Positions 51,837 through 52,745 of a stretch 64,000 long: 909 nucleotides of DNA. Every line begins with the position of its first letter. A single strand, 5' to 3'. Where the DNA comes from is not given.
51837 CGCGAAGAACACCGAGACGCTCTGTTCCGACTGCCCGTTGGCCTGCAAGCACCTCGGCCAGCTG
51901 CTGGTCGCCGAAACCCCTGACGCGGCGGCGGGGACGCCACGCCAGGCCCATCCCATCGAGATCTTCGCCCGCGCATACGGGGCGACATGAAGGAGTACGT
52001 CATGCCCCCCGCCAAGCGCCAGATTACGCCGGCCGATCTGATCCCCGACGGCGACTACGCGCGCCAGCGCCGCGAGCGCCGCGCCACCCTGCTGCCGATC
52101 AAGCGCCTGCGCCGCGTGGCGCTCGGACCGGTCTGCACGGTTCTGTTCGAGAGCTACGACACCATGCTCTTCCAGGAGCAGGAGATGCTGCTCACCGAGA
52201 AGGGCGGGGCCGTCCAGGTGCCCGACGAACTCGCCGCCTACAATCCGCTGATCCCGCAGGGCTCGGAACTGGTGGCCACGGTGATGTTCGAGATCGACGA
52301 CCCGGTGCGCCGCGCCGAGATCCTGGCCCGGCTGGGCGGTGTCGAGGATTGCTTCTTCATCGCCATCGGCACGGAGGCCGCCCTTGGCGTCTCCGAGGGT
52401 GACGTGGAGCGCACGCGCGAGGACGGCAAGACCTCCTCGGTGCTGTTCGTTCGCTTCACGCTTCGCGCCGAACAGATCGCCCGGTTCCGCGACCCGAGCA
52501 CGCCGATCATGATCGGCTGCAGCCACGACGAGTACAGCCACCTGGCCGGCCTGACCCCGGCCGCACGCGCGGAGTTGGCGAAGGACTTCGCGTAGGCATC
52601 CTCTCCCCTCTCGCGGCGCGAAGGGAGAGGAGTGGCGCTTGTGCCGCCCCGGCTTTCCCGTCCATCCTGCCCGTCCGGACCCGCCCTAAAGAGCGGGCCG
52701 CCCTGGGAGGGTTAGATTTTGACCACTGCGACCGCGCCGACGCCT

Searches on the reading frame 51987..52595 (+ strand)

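Call 41: search_protein_families(library=pfam, proteins=[window:51987-52595:+], max_evalue=0.01)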
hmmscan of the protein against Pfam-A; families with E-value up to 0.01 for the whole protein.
window:51987-52595:+ (202 aa): 1 family
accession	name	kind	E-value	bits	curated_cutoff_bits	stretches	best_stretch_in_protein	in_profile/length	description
PF12007.14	DUF3501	-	4.9e-50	170.6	25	1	12-201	1-187/187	Protein of unknown function (DUF3501)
